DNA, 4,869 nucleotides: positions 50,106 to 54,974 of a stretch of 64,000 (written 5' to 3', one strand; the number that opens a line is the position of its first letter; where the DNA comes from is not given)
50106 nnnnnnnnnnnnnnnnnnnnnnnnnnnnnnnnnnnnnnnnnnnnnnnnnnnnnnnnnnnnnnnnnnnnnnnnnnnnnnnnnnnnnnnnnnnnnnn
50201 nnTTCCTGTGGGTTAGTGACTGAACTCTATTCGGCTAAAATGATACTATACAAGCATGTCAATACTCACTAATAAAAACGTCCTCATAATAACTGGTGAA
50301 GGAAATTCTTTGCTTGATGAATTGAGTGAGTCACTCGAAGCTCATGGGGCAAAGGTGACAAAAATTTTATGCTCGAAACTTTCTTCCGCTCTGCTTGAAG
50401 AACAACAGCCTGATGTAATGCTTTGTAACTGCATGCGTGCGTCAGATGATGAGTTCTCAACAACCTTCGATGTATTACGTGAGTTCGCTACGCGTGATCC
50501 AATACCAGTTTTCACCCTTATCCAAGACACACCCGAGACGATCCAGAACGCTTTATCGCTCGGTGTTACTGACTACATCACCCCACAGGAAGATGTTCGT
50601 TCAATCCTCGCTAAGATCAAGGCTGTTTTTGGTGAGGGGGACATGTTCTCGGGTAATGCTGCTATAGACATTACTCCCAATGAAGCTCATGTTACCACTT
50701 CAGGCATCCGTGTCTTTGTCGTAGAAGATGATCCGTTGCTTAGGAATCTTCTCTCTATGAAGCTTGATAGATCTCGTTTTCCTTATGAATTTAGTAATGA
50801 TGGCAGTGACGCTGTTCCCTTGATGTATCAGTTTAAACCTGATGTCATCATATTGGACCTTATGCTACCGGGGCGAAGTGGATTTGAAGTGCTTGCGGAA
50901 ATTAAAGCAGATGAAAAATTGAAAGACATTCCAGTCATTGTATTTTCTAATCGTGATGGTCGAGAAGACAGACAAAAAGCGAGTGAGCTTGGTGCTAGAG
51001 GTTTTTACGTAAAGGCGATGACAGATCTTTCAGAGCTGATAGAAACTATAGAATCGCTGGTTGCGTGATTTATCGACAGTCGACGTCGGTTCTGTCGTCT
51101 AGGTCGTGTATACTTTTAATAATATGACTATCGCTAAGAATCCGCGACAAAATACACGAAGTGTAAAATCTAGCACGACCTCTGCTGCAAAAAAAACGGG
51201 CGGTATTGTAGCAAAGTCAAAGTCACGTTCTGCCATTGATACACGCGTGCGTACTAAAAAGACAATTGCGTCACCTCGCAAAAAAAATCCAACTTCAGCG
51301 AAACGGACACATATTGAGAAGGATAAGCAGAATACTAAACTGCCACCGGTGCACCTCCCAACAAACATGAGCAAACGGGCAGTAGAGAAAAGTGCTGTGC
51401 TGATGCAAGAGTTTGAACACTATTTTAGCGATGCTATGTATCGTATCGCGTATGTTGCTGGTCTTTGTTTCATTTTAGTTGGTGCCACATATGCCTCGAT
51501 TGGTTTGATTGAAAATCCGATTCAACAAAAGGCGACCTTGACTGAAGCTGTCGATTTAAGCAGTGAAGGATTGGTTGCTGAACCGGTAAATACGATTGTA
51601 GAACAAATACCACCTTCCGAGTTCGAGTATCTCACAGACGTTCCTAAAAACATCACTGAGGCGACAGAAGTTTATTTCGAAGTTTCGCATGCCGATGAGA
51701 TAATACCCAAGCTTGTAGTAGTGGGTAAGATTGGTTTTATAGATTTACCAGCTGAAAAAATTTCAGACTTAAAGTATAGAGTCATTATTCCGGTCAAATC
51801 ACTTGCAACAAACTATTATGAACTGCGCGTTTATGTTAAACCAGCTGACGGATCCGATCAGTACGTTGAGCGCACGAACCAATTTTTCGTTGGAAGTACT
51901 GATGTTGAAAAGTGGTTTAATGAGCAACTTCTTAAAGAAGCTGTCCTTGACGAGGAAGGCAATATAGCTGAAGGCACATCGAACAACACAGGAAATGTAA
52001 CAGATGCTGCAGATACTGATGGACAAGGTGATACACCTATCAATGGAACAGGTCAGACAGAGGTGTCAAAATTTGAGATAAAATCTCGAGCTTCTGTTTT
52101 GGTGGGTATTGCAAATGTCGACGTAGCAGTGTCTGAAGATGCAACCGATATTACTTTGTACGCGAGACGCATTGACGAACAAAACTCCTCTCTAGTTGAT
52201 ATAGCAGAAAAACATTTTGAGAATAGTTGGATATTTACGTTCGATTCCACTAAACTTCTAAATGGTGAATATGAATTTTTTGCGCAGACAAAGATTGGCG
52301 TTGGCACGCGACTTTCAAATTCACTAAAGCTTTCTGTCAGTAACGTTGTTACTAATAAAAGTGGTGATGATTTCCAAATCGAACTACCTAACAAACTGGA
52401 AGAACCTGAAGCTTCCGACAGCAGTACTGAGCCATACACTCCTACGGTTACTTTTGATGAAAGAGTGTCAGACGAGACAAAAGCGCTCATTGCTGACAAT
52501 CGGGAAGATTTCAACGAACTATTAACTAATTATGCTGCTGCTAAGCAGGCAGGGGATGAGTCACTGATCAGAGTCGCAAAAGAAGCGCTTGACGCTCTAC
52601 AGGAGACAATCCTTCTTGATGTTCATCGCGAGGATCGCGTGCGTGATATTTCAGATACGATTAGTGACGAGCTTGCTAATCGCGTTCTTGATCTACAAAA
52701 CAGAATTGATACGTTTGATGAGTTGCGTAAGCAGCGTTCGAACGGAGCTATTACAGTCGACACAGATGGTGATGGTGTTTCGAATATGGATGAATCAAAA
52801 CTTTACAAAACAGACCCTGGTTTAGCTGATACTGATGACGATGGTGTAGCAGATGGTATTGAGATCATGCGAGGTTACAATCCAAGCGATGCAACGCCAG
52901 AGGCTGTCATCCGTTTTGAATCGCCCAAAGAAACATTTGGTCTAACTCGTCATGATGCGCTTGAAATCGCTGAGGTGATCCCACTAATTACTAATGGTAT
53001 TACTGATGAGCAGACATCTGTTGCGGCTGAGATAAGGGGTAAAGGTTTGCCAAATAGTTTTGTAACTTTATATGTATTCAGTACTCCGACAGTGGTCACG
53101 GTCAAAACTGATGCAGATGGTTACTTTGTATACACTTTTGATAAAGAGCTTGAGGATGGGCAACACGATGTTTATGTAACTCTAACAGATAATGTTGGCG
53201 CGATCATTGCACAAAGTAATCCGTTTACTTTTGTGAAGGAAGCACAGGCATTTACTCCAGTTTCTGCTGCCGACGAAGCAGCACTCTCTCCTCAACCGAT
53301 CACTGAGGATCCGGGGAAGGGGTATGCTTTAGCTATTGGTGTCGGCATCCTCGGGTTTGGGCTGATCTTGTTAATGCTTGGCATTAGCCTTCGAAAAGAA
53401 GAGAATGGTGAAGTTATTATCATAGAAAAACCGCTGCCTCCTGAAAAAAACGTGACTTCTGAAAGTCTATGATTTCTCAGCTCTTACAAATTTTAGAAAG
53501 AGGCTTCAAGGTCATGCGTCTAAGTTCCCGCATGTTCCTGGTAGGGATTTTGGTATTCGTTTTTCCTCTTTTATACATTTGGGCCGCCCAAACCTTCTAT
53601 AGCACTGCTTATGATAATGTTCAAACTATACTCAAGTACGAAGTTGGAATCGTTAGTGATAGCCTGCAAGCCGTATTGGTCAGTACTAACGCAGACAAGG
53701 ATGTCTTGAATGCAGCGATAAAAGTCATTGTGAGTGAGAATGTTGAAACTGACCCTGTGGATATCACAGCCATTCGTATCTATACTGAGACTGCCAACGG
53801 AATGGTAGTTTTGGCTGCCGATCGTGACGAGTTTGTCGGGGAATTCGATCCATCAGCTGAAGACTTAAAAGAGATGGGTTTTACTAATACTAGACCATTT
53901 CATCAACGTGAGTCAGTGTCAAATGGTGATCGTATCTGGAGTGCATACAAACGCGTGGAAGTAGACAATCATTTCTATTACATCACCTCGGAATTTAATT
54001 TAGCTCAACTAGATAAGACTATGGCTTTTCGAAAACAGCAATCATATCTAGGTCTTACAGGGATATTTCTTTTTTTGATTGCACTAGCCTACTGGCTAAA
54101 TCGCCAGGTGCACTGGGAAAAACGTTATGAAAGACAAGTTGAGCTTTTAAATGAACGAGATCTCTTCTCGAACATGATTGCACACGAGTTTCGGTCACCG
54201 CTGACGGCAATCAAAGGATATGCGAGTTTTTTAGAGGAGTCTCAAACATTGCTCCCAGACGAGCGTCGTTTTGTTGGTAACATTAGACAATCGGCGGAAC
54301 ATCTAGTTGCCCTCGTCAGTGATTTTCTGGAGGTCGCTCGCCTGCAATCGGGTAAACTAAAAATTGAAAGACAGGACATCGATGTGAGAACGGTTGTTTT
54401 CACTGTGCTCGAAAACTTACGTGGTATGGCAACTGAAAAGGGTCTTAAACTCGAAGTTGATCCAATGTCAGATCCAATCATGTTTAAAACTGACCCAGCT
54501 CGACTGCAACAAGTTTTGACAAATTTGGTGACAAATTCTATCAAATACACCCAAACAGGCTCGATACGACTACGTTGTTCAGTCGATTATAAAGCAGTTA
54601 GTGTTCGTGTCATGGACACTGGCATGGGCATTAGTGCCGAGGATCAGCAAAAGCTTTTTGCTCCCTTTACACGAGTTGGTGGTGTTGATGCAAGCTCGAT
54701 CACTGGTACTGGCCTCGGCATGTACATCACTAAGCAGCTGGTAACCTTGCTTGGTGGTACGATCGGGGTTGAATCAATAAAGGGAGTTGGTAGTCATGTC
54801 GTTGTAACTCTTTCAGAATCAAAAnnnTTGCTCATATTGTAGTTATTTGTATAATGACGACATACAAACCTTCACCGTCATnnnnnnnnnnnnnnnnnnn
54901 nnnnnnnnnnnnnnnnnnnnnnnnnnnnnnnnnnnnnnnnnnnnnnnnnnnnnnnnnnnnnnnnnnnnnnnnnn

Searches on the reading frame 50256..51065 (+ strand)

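Call 66: search_protein_families(library=pfam, proteins=[window:50256-51065:+], max_evalue=0.00001)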
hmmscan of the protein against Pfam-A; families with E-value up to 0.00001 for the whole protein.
window:50256-51065:+ (270 aa): 1 family
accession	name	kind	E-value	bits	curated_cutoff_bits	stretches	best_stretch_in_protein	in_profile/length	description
PF00072.30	Response_reg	-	4e-27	95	30.2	1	153-265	1-110/111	Response regulator receiver domain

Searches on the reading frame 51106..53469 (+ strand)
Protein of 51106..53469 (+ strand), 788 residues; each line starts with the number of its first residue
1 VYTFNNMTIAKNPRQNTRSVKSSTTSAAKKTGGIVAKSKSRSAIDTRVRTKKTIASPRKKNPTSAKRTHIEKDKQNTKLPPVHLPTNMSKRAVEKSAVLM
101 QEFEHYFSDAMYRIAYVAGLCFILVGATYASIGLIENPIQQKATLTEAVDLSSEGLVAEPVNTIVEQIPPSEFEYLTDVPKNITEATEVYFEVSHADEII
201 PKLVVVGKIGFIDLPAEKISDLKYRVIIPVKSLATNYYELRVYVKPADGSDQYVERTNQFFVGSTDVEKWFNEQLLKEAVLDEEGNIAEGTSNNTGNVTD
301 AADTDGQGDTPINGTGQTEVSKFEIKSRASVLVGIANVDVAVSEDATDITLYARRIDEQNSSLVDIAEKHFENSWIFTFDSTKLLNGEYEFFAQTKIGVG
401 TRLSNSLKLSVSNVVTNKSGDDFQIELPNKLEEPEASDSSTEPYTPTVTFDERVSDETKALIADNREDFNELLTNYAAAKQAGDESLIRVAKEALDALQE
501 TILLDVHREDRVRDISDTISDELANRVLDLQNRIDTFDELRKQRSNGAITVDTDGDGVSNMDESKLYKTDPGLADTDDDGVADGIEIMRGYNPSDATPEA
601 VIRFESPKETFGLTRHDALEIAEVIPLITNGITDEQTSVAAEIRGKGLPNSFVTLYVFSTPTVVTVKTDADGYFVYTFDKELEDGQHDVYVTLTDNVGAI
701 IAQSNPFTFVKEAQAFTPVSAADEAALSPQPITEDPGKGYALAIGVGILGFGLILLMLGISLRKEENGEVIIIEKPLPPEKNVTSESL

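Call 66: search_protein_families(library=pfam, proteins=[window:51106-53469:+], max_evalue=0.00001)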
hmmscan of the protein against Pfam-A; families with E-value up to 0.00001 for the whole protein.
window:51106-53469:+ (788 aa): 1 family
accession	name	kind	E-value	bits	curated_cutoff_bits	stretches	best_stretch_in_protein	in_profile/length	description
PF19077.6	Big_13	-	2.4e-09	38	27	1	642-708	30-97/102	Bacterial Ig-like domain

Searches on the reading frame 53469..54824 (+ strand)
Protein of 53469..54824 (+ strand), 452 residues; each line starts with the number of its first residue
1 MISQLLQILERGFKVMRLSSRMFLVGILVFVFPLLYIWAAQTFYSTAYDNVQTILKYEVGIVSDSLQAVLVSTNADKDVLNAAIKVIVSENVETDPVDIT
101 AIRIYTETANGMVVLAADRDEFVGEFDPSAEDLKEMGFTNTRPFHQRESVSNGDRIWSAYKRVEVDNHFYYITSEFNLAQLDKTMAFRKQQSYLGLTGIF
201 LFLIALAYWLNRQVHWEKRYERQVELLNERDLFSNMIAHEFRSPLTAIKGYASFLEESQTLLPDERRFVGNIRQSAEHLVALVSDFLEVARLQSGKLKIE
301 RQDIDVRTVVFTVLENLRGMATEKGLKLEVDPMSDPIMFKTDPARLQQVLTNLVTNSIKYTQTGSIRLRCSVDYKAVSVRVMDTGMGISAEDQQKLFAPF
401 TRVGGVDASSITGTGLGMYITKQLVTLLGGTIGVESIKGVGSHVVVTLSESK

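Call 66: search_protein_families(library=pfam, proteins=[window:53469-54824:+], max_evalue=0.00001)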
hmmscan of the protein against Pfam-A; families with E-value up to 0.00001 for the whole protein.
window:53469-54824:+ (452 aa): 2 families
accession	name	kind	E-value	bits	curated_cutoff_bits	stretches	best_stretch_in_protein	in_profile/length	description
PF02518.31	HATPase_c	-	4.6e-27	95.1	26.4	1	342-450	2-109/111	Histidine kinase-, DNA gyrase B-, and HSP90-like ATPase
PF00512.31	HisKA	-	1.1e-16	61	26.9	1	230-295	2-66/66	His Kinase A (phospho-acceptor) domain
